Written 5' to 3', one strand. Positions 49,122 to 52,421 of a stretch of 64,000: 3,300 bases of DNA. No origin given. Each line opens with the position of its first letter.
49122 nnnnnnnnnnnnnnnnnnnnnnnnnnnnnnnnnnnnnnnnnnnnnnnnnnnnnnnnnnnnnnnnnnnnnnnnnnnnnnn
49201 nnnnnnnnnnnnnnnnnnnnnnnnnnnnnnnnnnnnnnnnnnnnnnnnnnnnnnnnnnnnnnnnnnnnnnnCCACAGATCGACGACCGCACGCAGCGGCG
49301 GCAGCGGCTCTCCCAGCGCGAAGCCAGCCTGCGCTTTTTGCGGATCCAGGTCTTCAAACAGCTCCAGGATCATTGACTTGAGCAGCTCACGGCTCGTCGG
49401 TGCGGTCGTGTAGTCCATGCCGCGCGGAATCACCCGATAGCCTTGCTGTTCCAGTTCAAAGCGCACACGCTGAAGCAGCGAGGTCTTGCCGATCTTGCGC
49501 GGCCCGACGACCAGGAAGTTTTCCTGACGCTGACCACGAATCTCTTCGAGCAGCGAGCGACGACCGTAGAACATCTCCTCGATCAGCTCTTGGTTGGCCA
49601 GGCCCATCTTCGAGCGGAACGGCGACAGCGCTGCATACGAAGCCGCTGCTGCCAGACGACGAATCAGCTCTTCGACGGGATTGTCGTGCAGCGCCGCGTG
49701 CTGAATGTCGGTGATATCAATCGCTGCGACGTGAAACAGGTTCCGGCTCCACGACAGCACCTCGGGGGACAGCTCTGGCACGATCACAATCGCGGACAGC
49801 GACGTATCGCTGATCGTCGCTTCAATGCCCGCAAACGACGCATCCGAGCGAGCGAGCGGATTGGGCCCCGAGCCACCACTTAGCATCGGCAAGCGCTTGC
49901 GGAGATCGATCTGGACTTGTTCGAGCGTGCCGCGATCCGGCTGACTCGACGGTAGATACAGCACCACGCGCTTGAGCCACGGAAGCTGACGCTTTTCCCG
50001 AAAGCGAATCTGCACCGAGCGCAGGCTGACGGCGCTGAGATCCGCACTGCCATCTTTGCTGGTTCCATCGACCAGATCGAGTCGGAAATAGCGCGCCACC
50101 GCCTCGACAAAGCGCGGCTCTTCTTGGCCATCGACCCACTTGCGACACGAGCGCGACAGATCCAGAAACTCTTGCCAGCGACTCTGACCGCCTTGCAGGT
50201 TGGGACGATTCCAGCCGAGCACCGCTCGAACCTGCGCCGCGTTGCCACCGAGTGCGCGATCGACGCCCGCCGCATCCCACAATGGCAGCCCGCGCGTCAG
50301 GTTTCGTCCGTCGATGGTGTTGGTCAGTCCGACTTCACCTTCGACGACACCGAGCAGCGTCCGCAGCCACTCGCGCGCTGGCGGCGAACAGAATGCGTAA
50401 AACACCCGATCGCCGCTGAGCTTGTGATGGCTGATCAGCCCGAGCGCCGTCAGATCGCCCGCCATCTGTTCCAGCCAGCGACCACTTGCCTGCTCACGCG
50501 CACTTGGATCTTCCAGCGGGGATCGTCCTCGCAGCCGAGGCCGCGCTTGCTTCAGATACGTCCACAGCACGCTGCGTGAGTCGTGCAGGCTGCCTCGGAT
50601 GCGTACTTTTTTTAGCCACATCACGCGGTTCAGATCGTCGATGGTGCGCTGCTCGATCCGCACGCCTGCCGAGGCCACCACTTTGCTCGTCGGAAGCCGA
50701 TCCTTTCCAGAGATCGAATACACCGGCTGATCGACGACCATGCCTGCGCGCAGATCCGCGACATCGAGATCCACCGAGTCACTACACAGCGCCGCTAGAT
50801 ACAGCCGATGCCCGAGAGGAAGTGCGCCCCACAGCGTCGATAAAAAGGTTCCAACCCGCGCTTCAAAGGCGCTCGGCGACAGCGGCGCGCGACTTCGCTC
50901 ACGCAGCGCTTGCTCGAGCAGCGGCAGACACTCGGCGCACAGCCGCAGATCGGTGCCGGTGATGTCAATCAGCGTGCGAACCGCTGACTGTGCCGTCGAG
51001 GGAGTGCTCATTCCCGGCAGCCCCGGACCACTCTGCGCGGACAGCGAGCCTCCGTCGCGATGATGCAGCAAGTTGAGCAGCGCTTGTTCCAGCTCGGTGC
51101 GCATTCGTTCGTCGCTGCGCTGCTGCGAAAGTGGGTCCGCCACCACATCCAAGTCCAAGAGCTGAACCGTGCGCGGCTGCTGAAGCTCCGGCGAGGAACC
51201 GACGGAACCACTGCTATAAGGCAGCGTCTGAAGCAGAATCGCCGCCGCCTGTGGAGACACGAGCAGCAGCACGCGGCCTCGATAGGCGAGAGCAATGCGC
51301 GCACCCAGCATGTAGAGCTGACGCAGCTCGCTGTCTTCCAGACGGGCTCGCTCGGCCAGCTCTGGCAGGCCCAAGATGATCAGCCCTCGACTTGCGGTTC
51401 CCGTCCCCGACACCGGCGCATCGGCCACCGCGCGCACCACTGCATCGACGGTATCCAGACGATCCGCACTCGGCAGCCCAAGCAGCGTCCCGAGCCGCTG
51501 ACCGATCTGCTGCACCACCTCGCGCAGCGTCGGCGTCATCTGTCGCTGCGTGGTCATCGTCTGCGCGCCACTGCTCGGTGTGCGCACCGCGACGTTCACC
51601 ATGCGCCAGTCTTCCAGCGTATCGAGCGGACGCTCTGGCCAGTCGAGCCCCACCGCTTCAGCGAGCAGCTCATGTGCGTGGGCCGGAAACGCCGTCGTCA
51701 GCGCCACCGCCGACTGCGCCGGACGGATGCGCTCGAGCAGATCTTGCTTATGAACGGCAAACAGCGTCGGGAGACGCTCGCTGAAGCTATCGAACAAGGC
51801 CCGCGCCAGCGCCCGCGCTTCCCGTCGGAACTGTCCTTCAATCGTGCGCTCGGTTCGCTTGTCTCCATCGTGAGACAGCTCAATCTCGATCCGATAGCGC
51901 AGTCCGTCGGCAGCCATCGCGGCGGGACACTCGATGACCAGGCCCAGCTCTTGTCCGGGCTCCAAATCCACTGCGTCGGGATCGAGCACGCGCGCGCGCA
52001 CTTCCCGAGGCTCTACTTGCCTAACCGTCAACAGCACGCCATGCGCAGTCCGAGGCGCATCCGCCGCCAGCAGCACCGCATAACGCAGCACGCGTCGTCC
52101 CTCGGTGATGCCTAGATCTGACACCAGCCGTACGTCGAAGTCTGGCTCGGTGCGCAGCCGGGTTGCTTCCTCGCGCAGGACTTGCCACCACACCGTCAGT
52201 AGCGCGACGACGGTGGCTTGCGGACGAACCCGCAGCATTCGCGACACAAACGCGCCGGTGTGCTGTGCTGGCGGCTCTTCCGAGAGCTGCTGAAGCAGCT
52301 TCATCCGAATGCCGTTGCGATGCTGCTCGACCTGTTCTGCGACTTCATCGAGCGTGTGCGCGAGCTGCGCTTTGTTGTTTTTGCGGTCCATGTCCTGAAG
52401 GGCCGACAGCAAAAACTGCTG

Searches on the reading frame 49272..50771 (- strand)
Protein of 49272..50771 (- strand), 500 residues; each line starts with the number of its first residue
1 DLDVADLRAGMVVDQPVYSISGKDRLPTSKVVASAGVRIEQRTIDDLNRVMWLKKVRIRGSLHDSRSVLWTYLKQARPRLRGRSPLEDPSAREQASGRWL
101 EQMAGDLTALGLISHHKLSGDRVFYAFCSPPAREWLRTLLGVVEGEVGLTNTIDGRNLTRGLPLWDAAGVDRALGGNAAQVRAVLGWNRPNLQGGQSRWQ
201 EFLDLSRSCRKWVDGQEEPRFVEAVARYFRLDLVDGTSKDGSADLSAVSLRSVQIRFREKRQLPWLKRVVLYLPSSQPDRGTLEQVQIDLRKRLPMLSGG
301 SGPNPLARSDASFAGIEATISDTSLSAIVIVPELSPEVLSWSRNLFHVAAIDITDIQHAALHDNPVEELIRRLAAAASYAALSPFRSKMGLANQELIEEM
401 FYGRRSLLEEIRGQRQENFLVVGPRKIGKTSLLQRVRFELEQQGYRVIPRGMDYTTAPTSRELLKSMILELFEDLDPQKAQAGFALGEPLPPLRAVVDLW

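Call 22: search_protein_families(library=pfam, proteins=[window:49272-50771:-], max_evalue=5)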
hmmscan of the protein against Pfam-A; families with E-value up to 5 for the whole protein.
window:49272-50771:- (500 aa): 8 families
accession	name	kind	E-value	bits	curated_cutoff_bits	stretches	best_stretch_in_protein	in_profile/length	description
PF13191.12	AAA_16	-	3.9e-06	27.9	32.6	1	406-482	14-89/167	AAA ATPase domain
PF13401.12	AAA_22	-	0.0022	18.8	27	1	415-477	4-64/130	AAA domain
PF14516.12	AAA_35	-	0.025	13.8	27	1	421-448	36-63/331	AAA-like domain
PF01637.24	ATPase_2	-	0.027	14.7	33.2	1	407-448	11-52/225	ATPase domain predominantly from Archaea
PF05621.17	TniB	-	0.041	13.8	22.4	1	405-437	24-56/189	Bacterial TniB protein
PF25201.1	nSTAND6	-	0.17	12.4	27.7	1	402-471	2-71/148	Novel STAND NTPase 6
PF13173.12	AAA_14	-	0.17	12.3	27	1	418-441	4-27/129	AAA domain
PF03205.20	MobB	-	0.18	12.1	26.6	1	421-447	4-30/133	Molybdopterin guanine dinucleotide synthesis protein B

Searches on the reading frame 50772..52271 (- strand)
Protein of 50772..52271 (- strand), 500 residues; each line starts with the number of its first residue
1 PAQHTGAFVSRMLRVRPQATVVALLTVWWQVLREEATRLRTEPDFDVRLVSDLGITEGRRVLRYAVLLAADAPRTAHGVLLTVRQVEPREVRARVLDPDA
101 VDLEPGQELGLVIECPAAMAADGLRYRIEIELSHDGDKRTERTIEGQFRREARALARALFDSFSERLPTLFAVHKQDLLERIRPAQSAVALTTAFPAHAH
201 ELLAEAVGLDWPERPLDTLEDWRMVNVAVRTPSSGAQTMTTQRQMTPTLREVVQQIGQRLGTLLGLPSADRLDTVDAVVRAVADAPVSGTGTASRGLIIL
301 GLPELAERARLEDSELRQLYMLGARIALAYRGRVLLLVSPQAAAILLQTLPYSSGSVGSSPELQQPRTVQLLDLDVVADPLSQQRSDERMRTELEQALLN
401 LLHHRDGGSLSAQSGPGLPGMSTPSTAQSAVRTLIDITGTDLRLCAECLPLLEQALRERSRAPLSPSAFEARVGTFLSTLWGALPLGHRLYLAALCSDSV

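Call 22: search_protein_families(library=pfam, proteins=[window:50772-52271:-], max_evalue=5)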
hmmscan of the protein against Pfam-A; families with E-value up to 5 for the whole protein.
window:50772-52271:- (500 aa): 1 family
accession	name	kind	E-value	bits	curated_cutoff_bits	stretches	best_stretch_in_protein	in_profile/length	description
PF15354.11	KAAG1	-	0.52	11.3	27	1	314-366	23-75/84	Kidney-associated antigen 1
